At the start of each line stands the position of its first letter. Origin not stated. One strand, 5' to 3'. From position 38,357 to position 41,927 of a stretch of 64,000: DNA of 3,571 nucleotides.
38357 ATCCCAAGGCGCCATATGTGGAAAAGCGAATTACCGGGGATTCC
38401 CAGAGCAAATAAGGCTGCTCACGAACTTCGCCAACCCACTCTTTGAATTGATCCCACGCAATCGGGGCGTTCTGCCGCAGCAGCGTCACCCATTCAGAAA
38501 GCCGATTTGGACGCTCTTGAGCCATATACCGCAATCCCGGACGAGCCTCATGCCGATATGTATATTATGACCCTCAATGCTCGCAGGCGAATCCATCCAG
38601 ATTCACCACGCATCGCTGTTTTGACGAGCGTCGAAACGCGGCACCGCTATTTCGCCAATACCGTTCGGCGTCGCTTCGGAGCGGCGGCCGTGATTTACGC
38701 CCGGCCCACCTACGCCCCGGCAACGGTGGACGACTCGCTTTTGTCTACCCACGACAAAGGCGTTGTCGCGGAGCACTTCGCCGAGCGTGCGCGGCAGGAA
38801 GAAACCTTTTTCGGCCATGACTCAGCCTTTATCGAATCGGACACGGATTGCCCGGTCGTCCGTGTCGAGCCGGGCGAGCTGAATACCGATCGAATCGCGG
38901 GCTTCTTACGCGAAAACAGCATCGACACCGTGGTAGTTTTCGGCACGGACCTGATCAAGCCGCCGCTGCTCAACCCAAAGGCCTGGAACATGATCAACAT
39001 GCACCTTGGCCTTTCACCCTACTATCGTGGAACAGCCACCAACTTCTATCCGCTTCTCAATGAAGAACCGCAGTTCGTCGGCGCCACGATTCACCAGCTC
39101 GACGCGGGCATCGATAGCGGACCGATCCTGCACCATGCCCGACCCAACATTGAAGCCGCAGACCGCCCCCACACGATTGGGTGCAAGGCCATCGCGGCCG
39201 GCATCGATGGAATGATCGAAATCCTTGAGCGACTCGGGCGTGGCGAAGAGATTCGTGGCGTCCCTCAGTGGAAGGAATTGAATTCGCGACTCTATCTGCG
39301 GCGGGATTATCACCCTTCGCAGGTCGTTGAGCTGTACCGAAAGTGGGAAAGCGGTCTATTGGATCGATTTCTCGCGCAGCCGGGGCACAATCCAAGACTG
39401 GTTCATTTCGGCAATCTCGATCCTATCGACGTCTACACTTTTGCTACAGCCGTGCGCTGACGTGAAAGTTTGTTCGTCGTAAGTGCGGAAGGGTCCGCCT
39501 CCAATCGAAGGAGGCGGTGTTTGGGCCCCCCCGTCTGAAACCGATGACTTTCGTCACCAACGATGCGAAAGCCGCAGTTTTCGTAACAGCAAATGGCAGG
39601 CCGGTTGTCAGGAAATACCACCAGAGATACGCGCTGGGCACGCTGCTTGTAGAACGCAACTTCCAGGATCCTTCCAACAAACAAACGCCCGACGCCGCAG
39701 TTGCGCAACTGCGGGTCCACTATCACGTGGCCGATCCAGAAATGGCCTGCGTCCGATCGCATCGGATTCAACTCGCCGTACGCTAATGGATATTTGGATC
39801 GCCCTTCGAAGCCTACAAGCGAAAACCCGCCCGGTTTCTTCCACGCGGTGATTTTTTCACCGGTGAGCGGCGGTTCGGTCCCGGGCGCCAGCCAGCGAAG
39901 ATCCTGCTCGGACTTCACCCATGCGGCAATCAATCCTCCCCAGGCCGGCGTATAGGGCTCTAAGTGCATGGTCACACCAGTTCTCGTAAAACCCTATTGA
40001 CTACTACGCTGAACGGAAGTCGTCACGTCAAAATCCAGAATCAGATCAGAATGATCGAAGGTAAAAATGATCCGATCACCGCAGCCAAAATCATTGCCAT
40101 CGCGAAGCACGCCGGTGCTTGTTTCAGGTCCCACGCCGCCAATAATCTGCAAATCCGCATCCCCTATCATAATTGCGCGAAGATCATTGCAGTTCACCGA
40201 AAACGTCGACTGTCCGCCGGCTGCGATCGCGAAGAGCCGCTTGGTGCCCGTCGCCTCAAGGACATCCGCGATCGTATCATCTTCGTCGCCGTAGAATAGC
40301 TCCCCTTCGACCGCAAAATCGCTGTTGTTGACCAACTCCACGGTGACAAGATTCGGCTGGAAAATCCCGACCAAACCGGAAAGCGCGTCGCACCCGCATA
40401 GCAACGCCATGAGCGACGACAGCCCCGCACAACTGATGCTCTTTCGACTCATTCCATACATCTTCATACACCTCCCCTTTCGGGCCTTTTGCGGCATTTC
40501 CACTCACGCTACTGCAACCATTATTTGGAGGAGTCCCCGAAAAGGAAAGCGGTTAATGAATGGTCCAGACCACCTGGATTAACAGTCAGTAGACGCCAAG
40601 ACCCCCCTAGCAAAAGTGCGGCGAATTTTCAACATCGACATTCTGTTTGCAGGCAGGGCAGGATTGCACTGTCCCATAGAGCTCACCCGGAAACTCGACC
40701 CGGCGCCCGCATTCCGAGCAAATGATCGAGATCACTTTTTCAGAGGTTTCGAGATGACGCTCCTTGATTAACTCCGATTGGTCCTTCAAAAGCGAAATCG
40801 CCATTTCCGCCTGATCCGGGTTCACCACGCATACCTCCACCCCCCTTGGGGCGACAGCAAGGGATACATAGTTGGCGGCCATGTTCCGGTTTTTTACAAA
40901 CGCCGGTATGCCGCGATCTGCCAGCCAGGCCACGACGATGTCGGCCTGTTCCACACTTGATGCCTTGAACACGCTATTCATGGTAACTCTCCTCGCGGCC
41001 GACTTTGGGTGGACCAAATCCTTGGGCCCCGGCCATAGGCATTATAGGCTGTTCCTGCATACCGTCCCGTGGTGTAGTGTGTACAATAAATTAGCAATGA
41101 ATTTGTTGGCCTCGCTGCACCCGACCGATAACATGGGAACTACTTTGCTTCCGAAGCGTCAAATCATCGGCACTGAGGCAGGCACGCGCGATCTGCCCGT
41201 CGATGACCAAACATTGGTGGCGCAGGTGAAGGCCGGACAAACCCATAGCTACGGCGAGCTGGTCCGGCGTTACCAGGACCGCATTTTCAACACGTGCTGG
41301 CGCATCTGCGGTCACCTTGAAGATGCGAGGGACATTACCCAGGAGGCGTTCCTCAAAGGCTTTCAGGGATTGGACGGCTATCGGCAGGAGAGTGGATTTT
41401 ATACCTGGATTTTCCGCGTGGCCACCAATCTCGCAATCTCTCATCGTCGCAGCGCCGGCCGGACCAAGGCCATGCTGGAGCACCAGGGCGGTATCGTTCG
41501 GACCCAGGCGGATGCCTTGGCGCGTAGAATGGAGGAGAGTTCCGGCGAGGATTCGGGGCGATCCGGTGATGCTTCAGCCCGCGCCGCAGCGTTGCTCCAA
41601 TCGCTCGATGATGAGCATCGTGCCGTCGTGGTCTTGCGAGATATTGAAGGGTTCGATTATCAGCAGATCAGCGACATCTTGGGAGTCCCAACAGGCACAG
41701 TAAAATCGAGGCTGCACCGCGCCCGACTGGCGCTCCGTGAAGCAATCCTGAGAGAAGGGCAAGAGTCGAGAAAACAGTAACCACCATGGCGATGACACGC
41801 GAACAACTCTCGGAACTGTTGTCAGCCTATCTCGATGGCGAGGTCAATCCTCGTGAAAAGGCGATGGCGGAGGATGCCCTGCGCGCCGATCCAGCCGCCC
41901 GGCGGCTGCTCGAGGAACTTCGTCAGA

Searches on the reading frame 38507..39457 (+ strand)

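Call 58: search_protein_families(library=pfam, proteins=[window:38507-39457:+], max_evalue=0.000001)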
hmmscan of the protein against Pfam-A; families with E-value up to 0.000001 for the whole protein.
window:38507-39457:+ (317 aa): 1 family
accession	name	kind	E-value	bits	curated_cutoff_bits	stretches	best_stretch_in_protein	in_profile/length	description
PF00551.24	Formyl_trans_N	-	4.3e-10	40.1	26.1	1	120-237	61-178/181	Formyl transferase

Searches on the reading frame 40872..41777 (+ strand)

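Call 58: search_protein_families(library=pfam, proteins=[window:40872-41777:+], max_evalue=0.000001)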
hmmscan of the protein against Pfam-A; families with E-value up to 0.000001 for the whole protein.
window:40872-41777:+ (302 aa): 3 families
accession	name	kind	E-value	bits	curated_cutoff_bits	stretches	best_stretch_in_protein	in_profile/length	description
PF04542.20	Sigma70_r2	-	3.2e-16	59.3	24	1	130-198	1-71/71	Sigma-70 region 2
PF08281.18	Sigma70_r4_2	-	1.1e-15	57.4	25.7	1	239-288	5-54/54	Sigma-70, region 4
PF04545.22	Sigma70_r4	-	1.1e-13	50.9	24.1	1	241-290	1-50/50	Sigma-70, region 4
